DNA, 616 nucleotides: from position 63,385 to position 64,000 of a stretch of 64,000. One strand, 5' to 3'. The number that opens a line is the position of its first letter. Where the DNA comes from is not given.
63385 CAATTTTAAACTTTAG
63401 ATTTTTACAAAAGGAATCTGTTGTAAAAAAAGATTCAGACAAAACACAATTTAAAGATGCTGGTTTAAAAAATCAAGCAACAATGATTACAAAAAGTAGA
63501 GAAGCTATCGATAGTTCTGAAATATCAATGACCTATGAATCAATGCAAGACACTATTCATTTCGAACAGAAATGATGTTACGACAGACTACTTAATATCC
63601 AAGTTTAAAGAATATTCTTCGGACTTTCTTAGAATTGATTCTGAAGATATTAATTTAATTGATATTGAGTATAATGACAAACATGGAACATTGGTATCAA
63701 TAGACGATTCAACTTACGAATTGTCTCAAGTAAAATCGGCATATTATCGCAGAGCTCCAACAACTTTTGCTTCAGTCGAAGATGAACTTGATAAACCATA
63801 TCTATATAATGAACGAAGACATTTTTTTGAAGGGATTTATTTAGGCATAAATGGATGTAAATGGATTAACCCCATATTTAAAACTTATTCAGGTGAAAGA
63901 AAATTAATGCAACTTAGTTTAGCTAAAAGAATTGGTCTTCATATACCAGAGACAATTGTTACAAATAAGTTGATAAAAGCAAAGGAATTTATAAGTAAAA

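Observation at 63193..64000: Candidate graspetide (omega-ester RiPP) locus: two paralogous precursors and an ATP-grasp ligase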

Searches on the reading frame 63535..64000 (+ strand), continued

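Call 84: fold_search(model_id=the predicted structure, library=viral)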
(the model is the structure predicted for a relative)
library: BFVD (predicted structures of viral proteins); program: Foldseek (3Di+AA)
matches with E <= 10: 586; with E <= 0.001: 0
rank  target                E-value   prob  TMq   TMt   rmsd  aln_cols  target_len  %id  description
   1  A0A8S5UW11            1.1e-02  0.77  0.18  0.06  31.4       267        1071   11  Uncharacterized protein [Siphoviridae sp. ctgaU3]
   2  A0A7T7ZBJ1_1          2.4e-02  0.54  0.19  0.08  44.3       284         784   13  (no name in the UniProt tables at hand)
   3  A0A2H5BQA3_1          5.1e-02  0.47  0.20  0.07  26.5       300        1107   14  MJ0042 family finger-like protein [Vibrio phage Vp_R1]
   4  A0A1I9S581            6.3e-02  0.30  0.19  0.06  32.5       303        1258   11  (no name in the UniProt tables at hand)
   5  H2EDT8                6.6e-02  0.44  0.21  0.12  41.3       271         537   14  Uncharacterized hydrolase [Moumouvirus sp. 'Monve']
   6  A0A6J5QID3            7.3e-02  0.30  0.17  0.09  41.2       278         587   12  Uncharacterized protein [uncultured Caudovirales phage]
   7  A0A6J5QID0            7.3e-02  0.28  0.18  0.12  54.2       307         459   11  Uncharacterized protein [uncultured Caudovirales phage]
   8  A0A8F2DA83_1          7.3e-02  0.25  0.16  0.07  46.0       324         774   10  Tape measure protein [Gordonia phage VanLee]
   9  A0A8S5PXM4            1.0e-01  0.30  0.19  0.13  47.7       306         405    9  LysM domain [Myoviridae sp. ctWiL39]
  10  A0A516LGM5            1.1e-01  0.30  0.18  0.20  38.2       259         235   10  (no name in the UniProt tables at hand)
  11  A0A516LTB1            1.5e-01  0.25  0.18  0.19  37.9       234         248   12  (no name in the UniProt tables at hand)
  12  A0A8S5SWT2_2          1.5e-01  0.21  0.20  0.05  41.3       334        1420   11  Minor tail protein [Siphoviridae sp. ctZHD14]
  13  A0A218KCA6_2          1.9e-01  0.20  0.17  0.05  29.5       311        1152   10  Putative tail tape measure protein [Bacillus phage PBC2]
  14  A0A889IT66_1          2.0e-01  0.16  0.16  0.08  39.4       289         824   11  (no name in the UniProt tables at hand)
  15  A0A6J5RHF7            2.1e-01  0.15  0.16  0.06  55.4       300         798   11  Uncharacterized protein [uncultured Caudovirales phage]
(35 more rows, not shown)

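Call 85: search_protein_families(library=ncbifam, proteins=[P0003, L016:1820-2767:+, P0004, P0005, P0162, L005:111-458:+, L012:1362-1841:+], max_evalue=0.01)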
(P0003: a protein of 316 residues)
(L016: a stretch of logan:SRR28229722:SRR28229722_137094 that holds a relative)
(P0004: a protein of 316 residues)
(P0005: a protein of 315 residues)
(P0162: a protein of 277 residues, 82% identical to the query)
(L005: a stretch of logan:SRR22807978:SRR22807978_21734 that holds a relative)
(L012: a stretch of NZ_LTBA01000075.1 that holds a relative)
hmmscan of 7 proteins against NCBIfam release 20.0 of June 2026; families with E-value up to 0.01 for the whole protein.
P0003 (316 aa): 11 families
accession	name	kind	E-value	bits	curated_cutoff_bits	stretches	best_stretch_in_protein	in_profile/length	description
TIGR04187.1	GRASP_SAV_5884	subfamily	7.7e-57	192.8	350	1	5-309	2-308/312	ATP-grasp ribosomal peptide maturase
TIGR04185.1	ATPgraspMvdC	equivalog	1.1e-50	172.6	425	1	5-313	1-317/318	MvdC family ATP-grasp ribosomal peptide maturase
TIGR04184.1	ATPgraspMvdD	equivalog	9.9e-44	149.8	475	1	12-311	9-318/321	MvdD family ATP-grasp ribosomal peptide maturase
TIGR04192.1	GRASP_w_spasm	equivalog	3.4e-34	118.6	230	1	5-296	1-302/318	grasp-with-spasm system ATP-grasp peptide maturase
NF040720.1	MptN_Meth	equivalog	1.1e-17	64.1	350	1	107-312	87-290/291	tetrahydromethanopterin:alpha-L-glutamate ligase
TIGR00768.1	rimK_fam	subfamily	1.5e-15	57.3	143.4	1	105-310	71-274/276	RimK family alpha-L-glutamate ligase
TIGR02144.1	LysX_arch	equivalog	1.4e-07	30.9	275.6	1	108-311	74-274/281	lysine biosynthesis protein LysX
TIGR01380.1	glut_syn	equivalog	0.00014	21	299.05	1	129-275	127-274/312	glutathione synthase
TIGR03103.1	trio_acet_GNAT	equivalog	0.00032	19.4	569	1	121-232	297-402/547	N-acetylglutaminylglutamine synthetase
NF003573.0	PRK05246.1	equivalog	0.0022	16.8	272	1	117-229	120-229/316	glutathione synthase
TIGR04356.1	grasp_GAK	hypoth_equivalog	0.0049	16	300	1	134-309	112-280/287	GAK system ATP-grasp enzyme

L016:1820-2767:+ (316 aa): 12 families
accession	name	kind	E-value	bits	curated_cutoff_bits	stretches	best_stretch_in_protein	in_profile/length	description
TIGR04187.1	GRASP_SAV_5884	subfamily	2.9e-61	207.4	350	1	6-311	2-309/312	ATP-grasp ribosomal peptide maturase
TIGR04185.1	ATPgraspMvdC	equivalog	5.5e-57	193.3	425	1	15-314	11-317/318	MvdC family ATP-grasp ribosomal peptide maturase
TIGR04184.1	ATPgraspMvdD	equivalog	1.8e-50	172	475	1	47-313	46-319/321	MvdD family ATP-grasp ribosomal peptide maturase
TIGR04192.1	GRASP_w_spasm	equivalog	1.3e-30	106.9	230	1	7-297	2-302/318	grasp-with-spasm system ATP-grasp peptide maturase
NF040720.1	MptN_Meth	equivalog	4.1e-17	62.2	350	1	126-313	105-290/291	tetrahydromethanopterin:alpha-L-glutamate ligase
TIGR00768.1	rimK_fam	subfamily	8.3e-11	41.8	143.4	1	112-311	77-274/276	RimK family alpha-L-glutamate ligase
TIGR04356.1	grasp_GAK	hypoth_equivalog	3e-08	33.1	300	1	134-311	111-281/287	GAK system ATP-grasp enzyme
TIGR02144.1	LysX_arch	equivalog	3.1e-06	26.5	275.6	1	112-311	77-273/281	lysine biosynthesis protein LysX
NF003573.0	PRK05246.1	equivalog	5.8e-06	25.3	272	1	123-230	125-226/316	glutathione synthase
TIGR01380.1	glut_syn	equivalog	1.4e-05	24.3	299.05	1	122-227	119-222/312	glutathione synthase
TIGR03103.1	trio_acet_GNAT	equivalog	0.00055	18.6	569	1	122-229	297-398/547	N-acetylglutaminylglutamine synthetase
TIGR04443.1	F420_CofF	equivalog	0.0014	17.7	300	1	105-305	75-270/283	coenzyme gamma-F420-2:alpha-L-glutamate ligase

P0004 (316 aa): 7 families
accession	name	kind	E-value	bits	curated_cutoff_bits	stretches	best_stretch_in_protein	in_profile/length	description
TIGR04187.1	GRASP_SAV_5884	subfamily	1.3e-64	218.3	350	1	7-308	2-308/312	ATP-grasp ribosomal peptide maturase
TIGR04185.1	ATPgraspMvdC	equivalog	1.3e-48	165.7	425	1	7-311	1-316/318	MvdC family ATP-grasp ribosomal peptide maturase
TIGR04184.1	ATPgraspMvdD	equivalog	7e-42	143.7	475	1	53-307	52-315/321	MvdD family ATP-grasp ribosomal peptide maturase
TIGR04192.1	GRASP_w_spasm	equivalog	1.1e-22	80.8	230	1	8-293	2-300/318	grasp-with-spasm system ATP-grasp peptide maturase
NF040720.1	MptN_Meth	equivalog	2.6e-09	36.6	350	1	119-310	98-289/291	tetrahydromethanopterin:alpha-L-glutamate ligase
TIGR00768.1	rimK_fam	subfamily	2.5e-08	33.6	143.4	1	82-309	55-274/276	RimK family alpha-L-glutamate ligase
TIGR02144.1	LysX_arch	equivalog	1.4e-05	24.3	275.6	1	91-310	56-274/281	lysine biosynthesis protein LysX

P0005 (315 aa): 9 families
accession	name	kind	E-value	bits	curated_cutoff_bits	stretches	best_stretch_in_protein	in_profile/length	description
TIGR04187.1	GRASP_SAV_5884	subfamily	4.7e-68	229.7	350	1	7-307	2-308/312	ATP-grasp ribosomal peptide maturase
TIGR04185.1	ATPgraspMvdC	equivalog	2.1e-58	197.9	425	1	8-309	2-315/318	MvdC family ATP-grasp ribosomal peptide maturase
TIGR04184.1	ATPgraspMvdD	equivalog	6.1e-56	189.9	475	1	9-307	3-316/321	MvdD family ATP-grasp ribosomal peptide maturase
TIGR04192.1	GRASP_w_spasm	equivalog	1.8e-29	103.1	230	1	7-293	1-301/318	grasp-with-spasm system ATP-grasp peptide maturase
NF040720.1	MptN_Meth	equivalog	2.7e-13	49.6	350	1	109-308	89-288/291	tetrahydromethanopterin:alpha-L-glutamate ligase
TIGR00768.1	rimK_fam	subfamily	3.6e-10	39.7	143.4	1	89-307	55-273/276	RimK family alpha-L-glutamate ligase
TIGR02144.1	LysX_arch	equivalog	7.8e-05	21.9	275.6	1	193-292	160-257/281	lysine biosynthesis protein LysX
TIGR01380.1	glut_syn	equivalog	0.00036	19.6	299.05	1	48-223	52-221/312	glutathione synthase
NF003573.0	PRK05246.1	equivalog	0.00084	18.2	272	1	22-224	25-223/316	glutathione synthase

P0162 (277 aa): 0 families

L005:111-458:+ (116 aa): 0 families

L012:1362-1841:+ (160 aa): 0 families

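Call 86: find_related_loci(query=A3, collection=viral_contigs, flank=8000)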
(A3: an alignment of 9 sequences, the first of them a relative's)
Query A3 (316 aa) in viral_contigs; peptide patterns used: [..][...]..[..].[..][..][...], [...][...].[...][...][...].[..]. (x = any residue, [..] = any of these).
205 stretches matched a pattern, but none encodes a relative of the query by tblastn (E <= 1e-3).

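Call 87: find_related_loci(query=A3, collection=metagenome_contigs, flank=8000)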
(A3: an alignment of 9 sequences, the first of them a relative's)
Query A3 (316 aa) in metagenome_contigs; peptide patterns used: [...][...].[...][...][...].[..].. (x = any residue, [..] = any of these).
164 stretches matched a pattern; 15 encode a relative of the query (tblastn E <= 1e-3); 15 distinct loci.
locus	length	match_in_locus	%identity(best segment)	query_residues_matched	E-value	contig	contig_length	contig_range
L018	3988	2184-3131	98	1-316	0e+0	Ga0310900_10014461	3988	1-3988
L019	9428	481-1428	81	1-316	2e-163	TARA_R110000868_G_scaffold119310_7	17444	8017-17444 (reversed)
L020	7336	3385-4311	58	4-313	2e-116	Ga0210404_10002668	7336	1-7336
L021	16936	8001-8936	57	1-313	3e-116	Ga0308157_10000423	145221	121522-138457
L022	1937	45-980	56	1-313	8e-122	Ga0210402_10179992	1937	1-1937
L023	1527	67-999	50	3-313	7e-105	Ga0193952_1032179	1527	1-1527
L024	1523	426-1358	50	3-313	6e-105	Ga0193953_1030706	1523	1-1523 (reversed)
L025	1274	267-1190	49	6-313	4e-103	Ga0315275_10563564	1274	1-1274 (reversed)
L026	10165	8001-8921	48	5-313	2e-93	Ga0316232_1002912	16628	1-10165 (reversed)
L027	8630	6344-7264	48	5-313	2e-93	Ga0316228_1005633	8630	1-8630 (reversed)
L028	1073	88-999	49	5-313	2e-100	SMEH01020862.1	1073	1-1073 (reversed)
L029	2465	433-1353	48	4-313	3e-92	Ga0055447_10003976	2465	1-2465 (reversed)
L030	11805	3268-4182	46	5-312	2e-83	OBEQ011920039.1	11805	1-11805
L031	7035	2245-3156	44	4-312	2e-79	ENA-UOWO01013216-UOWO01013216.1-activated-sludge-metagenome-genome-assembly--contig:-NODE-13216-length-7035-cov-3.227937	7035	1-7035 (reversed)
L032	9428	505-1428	44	4-313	8e-78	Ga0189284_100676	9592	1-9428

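Call 90: search_protein_families(library=pfam, proteins=[L020:3-2678:-, L020:5769-6794:-, L021:5698-7071:-, L021:10584-13811:-, L021:9829-10515:-, L026:6286-7368:+, L030:1104-2117:+, L030:2128-2757:+, L031:3-1541:+, L031:4295-5065:+], max_evalue=0.001)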
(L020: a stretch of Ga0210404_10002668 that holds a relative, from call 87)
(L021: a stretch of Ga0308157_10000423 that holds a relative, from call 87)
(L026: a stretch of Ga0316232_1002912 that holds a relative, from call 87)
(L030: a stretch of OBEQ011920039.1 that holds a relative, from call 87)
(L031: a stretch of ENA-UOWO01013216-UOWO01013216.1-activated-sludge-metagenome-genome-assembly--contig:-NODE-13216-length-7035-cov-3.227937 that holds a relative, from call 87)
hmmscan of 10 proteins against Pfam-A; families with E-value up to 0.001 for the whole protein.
L020:3-2678:- (892 aa): 2 families
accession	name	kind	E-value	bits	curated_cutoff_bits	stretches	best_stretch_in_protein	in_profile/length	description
PF13156.12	Mrr_cat_2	-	2.5e-07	31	22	1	64-127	31-94/127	Restriction endonuclease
PF25199.1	nSTAND_NTPase5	-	0.00016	22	34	1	226-336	35-134/145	Novel STAND NTPase 5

L020:5769-6794:- (341 aa): 3 families
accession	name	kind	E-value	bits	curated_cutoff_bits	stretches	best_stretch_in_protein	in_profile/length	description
PF06250.17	YhcG_C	-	1.7e-56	190.9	32.5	1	167-320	1-155/157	YhcG PDDEXK nuclease domain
PF17761.7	DUF1016_N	-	3.9e-46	157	32.8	1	9-143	1-137/137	DUF1016 N-terminal domain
PF13588.12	HSDR_N_2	-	0.00089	19.8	25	0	214-266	24-78/110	Type I restriction enzyme R protein N terminus (HSDR_N)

L021:5698-7071:- (457 aa): 5 families
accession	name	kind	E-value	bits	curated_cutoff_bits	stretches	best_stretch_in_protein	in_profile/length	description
PF13304.12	AAA_21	-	2.6e-17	64.3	27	1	168-338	128-301/304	AAA domain, putative AbiEii toxin, Type IV TA system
PF13175.12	AAA_15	-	4.5e-17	63.2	32.1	2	246-340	291-374/374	AAA ATPase domain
PF13476.12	AAA_23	-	6.2e-13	50.3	27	1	14-231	2-199/201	AAA domain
PF02463.25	SMC_N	-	1.9e-11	44.2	40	1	13-350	4-211/220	RecF/RecN/SMC N terminal domain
PF00005.33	ABC_tran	-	8.9e-05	23.5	25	1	40-76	13-50/137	ABC transporter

L021:10584-13811:- (1075 aa): 5 families
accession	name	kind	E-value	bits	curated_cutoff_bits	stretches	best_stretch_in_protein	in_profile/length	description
PF07733.18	DNA_pol3_alpha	-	2.5e-88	296.5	23.9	1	278-532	2-260/260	Bacterial DNA polymerase III alpha NTPase domain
PF17657.6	DNA_pol3_finger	-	1.1e-60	204.2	22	1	535-701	1-166/166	Bacterial DNA polymerase III alpha subunit finger domain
PF14579.12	HHH_6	-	8.9e-15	55.1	25.6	1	775-862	2-90/90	Helix-hairpin-helix motif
PF02811.25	PHP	-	2.8e-10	41.2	26.4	1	5-130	2-132/164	PHP domain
PF01336.31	tRNA_anti-codon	-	1.7e-08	34.7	27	1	945-1017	1-72/75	OB-fold nucleic acid binding domain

L021:9829-10515:- (228 aa): 0 families

L026:6286-7368:+ (361 aa): 0 families

L030:1104-2117:+ (338 aa): 2 families
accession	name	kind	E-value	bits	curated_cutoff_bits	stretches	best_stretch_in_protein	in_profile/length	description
PF07837.17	FTCD_N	-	3.1e-78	262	27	1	9-184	1-176/176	Formiminotransferase domain, N-terminal subdomain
PF02971.19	FTCD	-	2.1e-53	180.6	24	1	186-336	1-145/145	Formiminotransferase domain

L030:2128-2757:+ (210 aa): 1 family
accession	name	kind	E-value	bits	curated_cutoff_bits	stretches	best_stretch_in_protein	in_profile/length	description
PF04961.17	FTCD_C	-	8.9e-70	234.5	24.5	1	6-185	1-180/182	Formiminotransferase-cyclodeaminase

L031:3-1541:+ (513 aa): 3 families
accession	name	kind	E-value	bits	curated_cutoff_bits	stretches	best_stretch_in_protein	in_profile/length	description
PF07669.17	Eco57I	-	1.8e-34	119.8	25.3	1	22-145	48-171/171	Eco57I restriction-modification methylase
PF12950.13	TaqI_C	-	3.4e-09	37.4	26.5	1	327-436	33-118/118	TaqI-like C-terminal specificity domain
PF02384.22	N6_Mtase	-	4.7e-07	29.9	20.4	1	42-174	120-247/311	N-6 DNA Methylase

L031:4295-5065:+ (257 aa): 1 family
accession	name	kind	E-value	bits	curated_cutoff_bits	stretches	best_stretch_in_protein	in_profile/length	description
PF14559.12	TPR_19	-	5.3e-05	23.9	25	1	177-233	3-59/68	Tetratricopeptide repeat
